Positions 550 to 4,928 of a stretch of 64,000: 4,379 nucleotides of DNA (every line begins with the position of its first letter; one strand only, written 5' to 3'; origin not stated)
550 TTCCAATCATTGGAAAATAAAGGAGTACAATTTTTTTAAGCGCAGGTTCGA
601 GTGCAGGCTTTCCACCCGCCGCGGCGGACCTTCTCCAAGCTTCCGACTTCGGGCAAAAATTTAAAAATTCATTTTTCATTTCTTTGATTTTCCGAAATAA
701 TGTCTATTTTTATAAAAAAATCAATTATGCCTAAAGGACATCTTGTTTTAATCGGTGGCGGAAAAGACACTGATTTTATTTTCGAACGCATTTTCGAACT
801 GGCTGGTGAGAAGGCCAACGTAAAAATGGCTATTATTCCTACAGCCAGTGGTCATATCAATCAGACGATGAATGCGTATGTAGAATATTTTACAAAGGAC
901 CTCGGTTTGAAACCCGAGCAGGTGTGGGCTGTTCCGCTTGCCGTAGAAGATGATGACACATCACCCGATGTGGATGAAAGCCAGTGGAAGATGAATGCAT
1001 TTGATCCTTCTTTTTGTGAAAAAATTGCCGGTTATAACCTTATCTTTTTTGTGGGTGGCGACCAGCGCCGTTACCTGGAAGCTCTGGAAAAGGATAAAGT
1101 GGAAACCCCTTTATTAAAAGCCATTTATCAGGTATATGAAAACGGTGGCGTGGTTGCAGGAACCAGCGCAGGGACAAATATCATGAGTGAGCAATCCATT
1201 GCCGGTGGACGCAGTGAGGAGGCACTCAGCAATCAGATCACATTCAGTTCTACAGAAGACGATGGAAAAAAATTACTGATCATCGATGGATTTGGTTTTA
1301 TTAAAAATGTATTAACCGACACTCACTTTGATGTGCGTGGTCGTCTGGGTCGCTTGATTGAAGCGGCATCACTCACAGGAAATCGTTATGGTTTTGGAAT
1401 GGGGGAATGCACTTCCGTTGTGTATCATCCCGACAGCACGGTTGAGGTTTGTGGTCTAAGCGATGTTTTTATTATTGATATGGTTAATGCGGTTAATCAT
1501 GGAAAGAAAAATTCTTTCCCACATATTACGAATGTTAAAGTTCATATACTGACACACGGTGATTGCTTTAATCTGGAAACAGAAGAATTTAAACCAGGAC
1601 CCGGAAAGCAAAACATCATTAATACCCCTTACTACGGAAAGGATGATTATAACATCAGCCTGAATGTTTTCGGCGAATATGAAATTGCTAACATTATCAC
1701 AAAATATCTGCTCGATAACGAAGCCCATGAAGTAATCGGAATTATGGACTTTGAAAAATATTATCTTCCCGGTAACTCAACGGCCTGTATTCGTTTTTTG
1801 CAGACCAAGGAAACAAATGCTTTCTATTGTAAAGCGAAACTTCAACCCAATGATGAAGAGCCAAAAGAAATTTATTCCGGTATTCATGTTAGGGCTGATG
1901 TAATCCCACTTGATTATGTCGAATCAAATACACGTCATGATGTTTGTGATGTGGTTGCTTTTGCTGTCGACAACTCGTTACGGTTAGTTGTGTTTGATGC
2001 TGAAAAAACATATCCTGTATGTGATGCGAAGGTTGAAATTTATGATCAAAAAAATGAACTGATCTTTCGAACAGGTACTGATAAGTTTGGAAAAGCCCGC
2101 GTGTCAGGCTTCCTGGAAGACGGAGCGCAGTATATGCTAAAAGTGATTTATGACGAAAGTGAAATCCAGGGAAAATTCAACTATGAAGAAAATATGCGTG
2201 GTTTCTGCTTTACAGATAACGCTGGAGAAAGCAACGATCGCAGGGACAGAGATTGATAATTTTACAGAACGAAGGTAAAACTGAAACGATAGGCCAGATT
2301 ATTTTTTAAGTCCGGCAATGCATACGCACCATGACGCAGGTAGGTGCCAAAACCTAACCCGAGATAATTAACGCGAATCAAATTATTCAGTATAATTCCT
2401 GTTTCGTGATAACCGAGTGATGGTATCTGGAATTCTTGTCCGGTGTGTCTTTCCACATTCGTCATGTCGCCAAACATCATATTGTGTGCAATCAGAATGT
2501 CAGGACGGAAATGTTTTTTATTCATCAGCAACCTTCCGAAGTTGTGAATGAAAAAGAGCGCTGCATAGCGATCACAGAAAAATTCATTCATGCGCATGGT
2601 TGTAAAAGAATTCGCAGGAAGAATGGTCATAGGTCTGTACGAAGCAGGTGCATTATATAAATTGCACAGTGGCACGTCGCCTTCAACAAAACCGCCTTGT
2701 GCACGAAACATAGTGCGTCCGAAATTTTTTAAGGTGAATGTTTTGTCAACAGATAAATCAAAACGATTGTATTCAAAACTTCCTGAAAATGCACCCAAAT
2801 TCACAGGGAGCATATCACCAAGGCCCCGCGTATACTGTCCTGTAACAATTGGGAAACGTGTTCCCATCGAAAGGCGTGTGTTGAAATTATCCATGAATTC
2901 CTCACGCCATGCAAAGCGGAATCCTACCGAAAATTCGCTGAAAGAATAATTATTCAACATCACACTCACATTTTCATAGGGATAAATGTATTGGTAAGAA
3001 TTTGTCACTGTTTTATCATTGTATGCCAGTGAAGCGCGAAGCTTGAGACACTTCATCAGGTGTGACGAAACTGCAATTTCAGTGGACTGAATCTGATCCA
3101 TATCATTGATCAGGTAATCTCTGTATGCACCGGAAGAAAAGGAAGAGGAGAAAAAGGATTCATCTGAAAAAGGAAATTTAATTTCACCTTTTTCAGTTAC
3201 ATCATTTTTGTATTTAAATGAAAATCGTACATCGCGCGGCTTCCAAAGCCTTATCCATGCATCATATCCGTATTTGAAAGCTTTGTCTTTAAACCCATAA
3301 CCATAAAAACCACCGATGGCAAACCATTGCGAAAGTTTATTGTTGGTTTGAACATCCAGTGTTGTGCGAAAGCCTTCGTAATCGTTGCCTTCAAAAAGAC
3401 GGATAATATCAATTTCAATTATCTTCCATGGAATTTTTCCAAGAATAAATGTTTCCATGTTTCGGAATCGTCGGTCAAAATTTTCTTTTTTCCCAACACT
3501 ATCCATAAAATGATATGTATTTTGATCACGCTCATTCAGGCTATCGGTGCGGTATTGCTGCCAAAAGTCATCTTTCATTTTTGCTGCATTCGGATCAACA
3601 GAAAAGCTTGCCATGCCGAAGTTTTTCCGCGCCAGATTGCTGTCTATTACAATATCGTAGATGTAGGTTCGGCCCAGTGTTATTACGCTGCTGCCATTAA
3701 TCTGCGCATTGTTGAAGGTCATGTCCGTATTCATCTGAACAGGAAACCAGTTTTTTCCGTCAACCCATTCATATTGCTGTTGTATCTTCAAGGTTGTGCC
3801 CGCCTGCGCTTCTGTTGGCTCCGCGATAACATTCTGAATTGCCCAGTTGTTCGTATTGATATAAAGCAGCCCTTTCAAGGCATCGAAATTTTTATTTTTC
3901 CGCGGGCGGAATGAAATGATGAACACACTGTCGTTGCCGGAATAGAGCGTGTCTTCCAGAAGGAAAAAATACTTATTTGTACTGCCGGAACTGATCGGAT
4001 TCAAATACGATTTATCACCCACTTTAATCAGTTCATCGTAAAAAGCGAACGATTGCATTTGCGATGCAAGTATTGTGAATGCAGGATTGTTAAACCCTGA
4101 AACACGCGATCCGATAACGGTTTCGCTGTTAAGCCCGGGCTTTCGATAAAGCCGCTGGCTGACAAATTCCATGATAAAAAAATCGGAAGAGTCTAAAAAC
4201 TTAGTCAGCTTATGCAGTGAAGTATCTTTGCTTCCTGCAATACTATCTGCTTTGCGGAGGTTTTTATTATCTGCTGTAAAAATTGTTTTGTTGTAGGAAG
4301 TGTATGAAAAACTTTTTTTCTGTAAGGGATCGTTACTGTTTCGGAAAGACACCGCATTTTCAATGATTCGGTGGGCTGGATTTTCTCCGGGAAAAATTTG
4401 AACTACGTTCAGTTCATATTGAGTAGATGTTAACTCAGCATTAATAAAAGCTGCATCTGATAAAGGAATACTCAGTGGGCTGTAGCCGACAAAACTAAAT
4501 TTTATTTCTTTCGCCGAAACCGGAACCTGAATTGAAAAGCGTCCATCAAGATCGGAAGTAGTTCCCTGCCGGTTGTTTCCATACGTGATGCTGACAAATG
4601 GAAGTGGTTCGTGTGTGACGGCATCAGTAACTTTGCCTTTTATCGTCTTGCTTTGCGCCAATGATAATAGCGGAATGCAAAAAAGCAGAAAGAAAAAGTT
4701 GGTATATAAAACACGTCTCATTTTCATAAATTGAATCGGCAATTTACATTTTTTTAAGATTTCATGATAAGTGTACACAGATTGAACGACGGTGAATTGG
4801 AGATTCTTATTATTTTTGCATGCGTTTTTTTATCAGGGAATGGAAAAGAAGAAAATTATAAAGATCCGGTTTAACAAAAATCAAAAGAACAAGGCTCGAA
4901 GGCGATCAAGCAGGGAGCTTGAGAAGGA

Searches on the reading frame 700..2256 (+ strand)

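Call 79: search_protein_families(library=pfam, proteins=[window:700-2256:+], max_evalue=0.00001)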
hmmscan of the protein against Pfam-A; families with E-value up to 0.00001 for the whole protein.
window:700-2256:+ (518 aa): 1 family
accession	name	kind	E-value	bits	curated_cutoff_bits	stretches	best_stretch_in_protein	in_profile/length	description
PF03575.23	Peptidase_S51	-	1.6e-09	38.2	23.9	1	15-172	1-139/206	Peptidase family S51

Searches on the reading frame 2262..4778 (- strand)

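Call 79: search_protein_families(library=pfam, proteins=[window:2262-4778:-], max_evalue=0.00001)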
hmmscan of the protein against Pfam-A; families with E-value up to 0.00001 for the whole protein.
window:2262-4778:- (838 aa): 3 families
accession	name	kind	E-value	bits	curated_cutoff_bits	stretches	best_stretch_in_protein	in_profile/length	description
PF18939.6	DUF5686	-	3.3e-39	135.3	39.2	1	138-754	1-636/669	Family of unknown function (DUF5686)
PF13715.12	CarbopepD_reg_2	-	6.5e-15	55.4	32.2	1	46-126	1-86/88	CarboxypepD_reg-like domain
PF13620.12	CarboxypepD_reg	-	1.1e-08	35.7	32.3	1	45-104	1-64/82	Carboxypeptidase regulatory-like domain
